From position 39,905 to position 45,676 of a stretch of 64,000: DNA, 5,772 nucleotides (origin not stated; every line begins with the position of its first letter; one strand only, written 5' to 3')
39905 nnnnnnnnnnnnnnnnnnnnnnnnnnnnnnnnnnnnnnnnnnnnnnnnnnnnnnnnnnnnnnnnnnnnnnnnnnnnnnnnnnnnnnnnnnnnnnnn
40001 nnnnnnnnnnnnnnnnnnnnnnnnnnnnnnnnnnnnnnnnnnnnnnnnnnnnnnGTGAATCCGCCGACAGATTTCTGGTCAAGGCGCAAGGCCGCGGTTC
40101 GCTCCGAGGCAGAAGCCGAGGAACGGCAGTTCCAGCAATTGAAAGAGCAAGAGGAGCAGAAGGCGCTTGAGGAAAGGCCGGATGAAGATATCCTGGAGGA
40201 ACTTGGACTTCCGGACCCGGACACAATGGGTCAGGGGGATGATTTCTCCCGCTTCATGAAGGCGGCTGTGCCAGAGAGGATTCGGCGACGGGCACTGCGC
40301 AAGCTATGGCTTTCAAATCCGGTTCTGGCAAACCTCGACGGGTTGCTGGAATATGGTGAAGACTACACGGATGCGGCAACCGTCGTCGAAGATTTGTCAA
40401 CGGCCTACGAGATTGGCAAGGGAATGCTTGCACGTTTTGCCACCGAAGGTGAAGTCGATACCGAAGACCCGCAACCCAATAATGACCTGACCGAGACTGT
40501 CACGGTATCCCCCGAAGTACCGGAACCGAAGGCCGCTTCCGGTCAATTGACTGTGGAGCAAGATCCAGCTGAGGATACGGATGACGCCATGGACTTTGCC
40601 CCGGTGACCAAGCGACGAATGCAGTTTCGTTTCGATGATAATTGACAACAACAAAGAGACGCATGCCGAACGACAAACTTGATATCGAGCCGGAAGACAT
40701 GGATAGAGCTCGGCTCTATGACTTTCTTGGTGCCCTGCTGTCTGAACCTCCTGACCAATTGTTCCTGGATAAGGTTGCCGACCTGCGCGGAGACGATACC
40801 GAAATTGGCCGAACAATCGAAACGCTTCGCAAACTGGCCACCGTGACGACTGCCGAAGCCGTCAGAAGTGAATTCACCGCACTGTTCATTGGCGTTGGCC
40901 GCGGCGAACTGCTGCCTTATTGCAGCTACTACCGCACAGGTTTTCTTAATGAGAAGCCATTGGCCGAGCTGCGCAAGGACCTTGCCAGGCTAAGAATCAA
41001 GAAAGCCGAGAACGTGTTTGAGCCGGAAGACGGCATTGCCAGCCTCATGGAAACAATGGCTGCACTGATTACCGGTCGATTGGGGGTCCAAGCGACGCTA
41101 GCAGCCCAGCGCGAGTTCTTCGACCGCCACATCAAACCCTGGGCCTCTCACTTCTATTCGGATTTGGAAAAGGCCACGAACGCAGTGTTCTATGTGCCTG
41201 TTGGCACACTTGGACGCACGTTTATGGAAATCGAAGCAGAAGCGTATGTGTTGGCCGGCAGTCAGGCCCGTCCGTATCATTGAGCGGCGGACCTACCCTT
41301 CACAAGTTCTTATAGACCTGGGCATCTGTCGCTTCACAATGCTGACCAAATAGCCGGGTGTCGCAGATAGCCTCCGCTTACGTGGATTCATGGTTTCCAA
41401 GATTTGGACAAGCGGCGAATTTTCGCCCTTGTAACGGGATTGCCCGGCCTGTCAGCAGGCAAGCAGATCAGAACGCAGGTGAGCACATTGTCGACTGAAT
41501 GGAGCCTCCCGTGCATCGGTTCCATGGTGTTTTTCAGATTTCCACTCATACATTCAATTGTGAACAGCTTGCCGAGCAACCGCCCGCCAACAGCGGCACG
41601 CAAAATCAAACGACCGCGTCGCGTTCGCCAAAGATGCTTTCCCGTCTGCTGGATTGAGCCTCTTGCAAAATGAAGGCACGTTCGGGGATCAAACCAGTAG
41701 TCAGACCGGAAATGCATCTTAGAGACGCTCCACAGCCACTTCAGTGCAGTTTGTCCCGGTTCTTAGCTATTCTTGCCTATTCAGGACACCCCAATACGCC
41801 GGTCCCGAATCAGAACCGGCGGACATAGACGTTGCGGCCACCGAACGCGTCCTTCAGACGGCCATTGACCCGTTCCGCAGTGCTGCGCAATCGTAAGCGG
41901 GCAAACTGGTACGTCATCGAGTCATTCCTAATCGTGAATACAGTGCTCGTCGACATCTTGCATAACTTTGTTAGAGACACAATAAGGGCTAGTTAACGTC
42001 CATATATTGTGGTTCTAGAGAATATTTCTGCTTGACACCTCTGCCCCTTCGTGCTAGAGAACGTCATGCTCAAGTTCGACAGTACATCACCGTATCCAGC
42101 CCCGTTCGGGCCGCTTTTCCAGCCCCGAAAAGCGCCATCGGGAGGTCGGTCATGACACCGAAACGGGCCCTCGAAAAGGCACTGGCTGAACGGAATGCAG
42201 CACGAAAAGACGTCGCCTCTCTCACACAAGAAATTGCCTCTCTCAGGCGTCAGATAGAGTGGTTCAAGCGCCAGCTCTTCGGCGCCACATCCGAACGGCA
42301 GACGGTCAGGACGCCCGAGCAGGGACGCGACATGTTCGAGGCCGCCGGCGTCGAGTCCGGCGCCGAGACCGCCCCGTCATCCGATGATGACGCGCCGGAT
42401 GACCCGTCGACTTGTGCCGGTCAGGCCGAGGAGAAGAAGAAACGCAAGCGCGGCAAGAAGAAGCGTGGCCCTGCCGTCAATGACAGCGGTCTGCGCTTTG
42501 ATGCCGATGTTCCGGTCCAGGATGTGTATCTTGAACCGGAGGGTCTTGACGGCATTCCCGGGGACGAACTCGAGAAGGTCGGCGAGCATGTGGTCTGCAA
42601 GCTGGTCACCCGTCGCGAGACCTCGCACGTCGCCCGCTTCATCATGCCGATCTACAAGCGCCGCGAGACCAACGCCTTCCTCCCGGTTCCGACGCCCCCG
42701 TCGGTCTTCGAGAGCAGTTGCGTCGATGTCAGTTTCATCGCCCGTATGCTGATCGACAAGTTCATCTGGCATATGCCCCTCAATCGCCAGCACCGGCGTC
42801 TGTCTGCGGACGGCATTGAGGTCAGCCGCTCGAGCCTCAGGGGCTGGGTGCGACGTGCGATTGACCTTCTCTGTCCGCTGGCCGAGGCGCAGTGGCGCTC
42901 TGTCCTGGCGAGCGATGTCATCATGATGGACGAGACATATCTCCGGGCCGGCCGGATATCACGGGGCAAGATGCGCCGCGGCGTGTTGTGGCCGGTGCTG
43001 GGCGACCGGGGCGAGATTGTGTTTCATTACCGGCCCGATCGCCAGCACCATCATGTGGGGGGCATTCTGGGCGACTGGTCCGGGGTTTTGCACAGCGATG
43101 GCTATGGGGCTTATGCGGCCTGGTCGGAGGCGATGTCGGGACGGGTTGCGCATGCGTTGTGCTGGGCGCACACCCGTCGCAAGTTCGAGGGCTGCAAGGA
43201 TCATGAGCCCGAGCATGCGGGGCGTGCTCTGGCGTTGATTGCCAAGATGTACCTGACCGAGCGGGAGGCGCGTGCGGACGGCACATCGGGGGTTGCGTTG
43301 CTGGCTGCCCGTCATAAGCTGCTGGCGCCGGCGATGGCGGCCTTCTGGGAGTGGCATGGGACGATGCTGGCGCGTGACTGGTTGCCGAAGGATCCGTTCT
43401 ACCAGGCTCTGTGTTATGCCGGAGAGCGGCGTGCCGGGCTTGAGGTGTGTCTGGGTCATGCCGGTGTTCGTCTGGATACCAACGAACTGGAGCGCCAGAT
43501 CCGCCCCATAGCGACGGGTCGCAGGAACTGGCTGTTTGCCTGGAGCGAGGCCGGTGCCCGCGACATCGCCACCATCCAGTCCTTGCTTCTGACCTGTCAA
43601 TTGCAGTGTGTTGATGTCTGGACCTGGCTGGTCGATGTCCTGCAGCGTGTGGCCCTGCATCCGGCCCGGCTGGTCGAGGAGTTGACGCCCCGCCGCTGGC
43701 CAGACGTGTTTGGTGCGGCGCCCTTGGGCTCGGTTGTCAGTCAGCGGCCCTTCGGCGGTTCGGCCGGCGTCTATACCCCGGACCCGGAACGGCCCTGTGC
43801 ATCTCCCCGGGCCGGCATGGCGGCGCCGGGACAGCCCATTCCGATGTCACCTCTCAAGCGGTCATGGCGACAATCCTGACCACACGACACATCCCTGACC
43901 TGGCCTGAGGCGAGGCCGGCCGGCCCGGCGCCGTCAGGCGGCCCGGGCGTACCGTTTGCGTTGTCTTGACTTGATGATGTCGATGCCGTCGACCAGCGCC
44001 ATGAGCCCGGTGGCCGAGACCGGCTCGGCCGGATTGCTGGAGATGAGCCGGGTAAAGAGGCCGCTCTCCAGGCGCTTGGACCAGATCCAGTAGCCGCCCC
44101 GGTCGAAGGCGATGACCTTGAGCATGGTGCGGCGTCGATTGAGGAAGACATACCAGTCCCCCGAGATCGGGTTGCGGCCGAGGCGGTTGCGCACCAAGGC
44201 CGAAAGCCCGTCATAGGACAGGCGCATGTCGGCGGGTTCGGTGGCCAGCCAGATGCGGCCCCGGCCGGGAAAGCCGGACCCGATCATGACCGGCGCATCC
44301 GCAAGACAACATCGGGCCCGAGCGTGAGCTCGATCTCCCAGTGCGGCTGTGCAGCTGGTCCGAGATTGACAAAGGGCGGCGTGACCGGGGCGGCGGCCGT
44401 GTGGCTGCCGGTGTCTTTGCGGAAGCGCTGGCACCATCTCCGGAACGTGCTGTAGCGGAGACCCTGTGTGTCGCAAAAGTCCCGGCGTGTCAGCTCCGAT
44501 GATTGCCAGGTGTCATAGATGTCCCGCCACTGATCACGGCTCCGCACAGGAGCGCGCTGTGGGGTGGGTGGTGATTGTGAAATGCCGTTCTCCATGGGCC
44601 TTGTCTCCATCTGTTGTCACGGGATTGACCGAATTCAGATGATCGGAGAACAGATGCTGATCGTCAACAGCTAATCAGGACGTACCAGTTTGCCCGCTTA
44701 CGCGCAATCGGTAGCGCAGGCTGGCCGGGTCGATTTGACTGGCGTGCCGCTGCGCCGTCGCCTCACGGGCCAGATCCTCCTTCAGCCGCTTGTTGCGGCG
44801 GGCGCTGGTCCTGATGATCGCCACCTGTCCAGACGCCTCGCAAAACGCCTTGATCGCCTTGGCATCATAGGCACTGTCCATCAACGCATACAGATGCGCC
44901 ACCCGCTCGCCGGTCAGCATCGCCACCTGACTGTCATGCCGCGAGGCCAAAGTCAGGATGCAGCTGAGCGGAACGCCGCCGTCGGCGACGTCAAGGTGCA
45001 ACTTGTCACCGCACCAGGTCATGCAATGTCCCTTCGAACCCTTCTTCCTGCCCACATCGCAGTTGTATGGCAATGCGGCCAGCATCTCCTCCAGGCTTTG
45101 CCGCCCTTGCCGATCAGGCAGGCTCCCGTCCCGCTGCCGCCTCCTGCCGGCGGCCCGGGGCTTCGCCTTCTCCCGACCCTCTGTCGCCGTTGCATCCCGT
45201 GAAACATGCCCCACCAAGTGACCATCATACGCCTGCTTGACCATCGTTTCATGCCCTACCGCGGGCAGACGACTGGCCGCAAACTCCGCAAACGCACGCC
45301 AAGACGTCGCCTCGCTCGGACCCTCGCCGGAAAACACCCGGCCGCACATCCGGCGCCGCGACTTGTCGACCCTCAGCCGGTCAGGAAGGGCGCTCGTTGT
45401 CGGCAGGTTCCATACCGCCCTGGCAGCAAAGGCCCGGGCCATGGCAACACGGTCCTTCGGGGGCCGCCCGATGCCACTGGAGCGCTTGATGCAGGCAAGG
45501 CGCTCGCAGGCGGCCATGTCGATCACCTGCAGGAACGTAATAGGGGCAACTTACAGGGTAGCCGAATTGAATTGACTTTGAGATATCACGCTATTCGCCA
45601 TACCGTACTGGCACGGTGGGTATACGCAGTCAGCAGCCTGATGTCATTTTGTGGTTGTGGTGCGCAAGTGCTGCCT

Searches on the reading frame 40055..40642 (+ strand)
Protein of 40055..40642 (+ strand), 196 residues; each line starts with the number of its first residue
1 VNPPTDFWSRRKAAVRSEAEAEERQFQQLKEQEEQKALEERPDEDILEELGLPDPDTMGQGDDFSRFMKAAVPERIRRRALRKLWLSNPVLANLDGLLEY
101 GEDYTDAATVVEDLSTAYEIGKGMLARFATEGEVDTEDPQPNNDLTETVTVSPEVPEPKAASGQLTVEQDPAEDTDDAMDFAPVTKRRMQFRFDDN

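Call 21: search_protein_families(library=pfam, proteins=[window:40055-40642:+], max_evalue=0.001)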
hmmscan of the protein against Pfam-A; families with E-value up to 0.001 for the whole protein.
window:40055-40642:+ (196 aa): 1 family
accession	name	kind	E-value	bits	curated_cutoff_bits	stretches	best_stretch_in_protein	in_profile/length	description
PF11748.13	DUF3306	-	8.8e-21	75.4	25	1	8-109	6-119/120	Protein of unknown function (DUF3306)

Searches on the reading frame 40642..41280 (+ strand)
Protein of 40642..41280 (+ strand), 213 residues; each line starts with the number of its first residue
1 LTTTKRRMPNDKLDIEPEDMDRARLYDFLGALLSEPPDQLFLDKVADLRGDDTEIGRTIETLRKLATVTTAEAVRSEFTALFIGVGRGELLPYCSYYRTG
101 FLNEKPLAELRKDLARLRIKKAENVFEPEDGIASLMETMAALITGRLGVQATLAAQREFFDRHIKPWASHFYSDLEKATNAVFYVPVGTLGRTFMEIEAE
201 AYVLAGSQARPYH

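Call 21: search_protein_families(library=pfam, proteins=[window:40642-41280:+], max_evalue=0.001)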
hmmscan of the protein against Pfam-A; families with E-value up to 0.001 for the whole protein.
window:40642-41280:+ (213 aa): 1 family
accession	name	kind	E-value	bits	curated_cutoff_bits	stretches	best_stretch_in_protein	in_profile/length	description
PF02613.20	Nitrate_red_del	-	1.4e-28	100.1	22.2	1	51-172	4-135/136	Nitrate reductase delta subunit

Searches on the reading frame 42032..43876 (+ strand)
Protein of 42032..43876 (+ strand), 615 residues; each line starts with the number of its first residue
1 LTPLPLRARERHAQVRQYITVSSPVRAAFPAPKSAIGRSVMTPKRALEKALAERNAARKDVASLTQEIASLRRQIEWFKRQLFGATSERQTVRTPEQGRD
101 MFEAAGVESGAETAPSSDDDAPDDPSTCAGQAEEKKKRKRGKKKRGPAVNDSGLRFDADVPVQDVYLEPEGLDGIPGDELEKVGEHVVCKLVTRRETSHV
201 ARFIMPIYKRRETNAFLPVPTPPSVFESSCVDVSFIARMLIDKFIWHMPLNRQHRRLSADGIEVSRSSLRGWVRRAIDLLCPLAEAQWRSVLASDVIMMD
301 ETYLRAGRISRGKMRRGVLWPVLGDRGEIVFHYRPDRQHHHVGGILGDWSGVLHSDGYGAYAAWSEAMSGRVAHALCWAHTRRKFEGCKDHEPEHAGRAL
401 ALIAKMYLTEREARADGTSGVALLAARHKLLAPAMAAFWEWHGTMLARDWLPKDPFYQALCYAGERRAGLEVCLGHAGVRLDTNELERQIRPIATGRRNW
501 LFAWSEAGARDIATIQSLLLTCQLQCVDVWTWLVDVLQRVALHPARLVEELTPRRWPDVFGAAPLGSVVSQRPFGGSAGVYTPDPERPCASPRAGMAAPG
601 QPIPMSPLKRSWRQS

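Call 21: search_protein_families(library=pfam, proteins=[window:42032-43876:+], max_evalue=0.001)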
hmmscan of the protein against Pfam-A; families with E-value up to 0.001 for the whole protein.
window:42032-43876:+ (615 aa): 3 families
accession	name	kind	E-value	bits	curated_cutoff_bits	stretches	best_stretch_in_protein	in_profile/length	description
PF03050.20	DDE_Tnp_IS66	-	7.9e-72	242.5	23.1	1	230-510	3-283/284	Transposase IS66 family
PF13007.12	LZ_Tnp_IS66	-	7.4e-08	33.4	22.9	1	71-145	2-61/71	Transposase C of IS166 homeodomain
PF13817.11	DDE_Tnp_IS66_C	-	1.5e-06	28.8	30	1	517-553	1-38/39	IS66 C-terminal element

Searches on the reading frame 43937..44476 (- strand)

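Call 21: search_protein_families(library=pfam, proteins=[window:43937-44476:-], max_evalue=0.001)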
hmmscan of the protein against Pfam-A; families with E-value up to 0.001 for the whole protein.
window:43937-44476:- (180 aa): 1 family
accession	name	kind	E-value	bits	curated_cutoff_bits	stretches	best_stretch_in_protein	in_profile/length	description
PF05717.18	TnpB_IS66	-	4.1e-27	94.5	26.6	1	74-170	2-99/101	IS66 Orf2 like protein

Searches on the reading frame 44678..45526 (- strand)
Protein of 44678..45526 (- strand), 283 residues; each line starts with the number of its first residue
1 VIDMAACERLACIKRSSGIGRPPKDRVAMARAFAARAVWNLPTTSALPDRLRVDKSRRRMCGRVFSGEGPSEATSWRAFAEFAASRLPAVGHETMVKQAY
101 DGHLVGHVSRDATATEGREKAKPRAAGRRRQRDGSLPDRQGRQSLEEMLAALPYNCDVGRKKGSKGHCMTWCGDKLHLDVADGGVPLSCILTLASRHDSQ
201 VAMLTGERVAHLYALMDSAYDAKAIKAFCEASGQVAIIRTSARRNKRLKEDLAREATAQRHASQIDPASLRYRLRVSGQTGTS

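Call 21: search_protein_families(library=pfam, proteins=[window:44678-45526:-], max_evalue=0.001)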
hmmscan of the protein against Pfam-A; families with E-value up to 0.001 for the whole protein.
window:44678-45526:- (283 aa): 2 families
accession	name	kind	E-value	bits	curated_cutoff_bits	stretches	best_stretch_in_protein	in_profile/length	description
PF05598.16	DUF772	-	1.4e-06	28.6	23.1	1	20-84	1-66/74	Transposase domain (DUF772)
PF01609.27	DDE_Tnp_1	-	2.1e-06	28.1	23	1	164-260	27-123/200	Transposase DDE domain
